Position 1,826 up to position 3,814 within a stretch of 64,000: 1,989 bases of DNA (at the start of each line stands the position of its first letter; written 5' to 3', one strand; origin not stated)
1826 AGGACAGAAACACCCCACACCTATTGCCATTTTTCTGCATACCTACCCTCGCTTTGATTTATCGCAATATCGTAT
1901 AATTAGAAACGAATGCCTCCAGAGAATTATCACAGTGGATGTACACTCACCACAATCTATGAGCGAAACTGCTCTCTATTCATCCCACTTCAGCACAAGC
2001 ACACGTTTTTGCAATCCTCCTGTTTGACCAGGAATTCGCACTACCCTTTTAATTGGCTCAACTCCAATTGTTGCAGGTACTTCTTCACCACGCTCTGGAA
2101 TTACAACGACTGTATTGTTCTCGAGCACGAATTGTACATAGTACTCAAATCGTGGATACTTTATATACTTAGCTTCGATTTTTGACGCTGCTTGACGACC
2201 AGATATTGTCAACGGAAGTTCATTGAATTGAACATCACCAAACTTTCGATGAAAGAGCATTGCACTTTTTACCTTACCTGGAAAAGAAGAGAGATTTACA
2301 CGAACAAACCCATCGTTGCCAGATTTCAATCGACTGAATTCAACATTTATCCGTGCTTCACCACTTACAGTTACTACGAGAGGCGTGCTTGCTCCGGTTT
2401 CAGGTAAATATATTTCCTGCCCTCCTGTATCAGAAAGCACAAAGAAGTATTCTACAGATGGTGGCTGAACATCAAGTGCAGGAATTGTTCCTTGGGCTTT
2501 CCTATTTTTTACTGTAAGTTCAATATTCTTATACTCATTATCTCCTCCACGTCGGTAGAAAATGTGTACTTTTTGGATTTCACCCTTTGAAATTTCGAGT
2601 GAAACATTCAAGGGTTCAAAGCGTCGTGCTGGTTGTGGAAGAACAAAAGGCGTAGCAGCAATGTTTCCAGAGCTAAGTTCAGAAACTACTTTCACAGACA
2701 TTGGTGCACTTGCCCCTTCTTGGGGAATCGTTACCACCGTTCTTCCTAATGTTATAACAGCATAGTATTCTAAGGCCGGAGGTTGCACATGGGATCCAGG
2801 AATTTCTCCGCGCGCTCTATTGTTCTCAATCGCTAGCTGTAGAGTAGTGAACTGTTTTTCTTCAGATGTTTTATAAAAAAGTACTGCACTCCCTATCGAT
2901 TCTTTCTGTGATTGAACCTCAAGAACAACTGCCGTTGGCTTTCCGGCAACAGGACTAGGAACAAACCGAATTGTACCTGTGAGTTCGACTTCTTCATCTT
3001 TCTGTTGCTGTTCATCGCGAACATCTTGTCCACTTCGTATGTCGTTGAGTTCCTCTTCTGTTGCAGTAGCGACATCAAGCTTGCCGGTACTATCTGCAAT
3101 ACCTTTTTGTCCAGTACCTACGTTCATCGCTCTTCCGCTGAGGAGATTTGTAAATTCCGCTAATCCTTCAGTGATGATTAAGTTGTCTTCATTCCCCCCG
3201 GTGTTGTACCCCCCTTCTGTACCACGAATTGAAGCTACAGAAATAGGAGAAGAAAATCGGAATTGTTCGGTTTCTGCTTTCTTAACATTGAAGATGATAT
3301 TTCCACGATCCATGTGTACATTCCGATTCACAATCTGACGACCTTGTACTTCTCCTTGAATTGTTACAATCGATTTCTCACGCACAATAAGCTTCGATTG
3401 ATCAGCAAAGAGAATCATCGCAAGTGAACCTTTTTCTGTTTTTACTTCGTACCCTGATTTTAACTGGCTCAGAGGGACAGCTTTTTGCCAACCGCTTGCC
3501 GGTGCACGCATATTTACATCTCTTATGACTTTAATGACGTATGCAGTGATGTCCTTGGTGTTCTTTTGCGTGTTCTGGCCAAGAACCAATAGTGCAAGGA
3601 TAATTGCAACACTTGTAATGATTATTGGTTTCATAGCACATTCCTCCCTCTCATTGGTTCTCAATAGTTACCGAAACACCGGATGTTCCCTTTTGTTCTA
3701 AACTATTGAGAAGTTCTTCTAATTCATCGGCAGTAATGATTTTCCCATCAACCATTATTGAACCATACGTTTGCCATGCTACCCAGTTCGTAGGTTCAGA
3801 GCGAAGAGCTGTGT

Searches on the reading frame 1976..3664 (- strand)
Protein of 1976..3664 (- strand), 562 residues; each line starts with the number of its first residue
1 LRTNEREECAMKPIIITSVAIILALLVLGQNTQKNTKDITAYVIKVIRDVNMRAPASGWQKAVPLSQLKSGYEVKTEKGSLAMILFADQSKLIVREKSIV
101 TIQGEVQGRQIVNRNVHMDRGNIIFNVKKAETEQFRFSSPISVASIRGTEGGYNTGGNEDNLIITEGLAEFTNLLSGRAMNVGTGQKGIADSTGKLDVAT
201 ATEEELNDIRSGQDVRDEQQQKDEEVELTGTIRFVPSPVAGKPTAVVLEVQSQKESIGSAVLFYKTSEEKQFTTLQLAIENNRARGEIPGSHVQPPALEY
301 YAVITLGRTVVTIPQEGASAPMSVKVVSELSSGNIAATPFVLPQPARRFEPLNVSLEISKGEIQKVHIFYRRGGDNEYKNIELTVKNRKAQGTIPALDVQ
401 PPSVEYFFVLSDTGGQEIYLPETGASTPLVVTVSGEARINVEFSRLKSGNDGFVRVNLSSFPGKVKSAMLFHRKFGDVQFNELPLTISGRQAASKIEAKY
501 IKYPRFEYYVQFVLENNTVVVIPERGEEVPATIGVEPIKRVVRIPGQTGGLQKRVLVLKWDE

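Call 53: search_protein_families(library=pfam, proteins=[window:1976-3664:-], max_evalue=0.00001)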
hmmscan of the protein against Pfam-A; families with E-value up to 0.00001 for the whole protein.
window:1976-3664:- (562 aa): 1 family
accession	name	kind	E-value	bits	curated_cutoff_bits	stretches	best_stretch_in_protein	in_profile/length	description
PF04773.18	FecR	-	1.2e-08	35.7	24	1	73-167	2-94/97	FecR protein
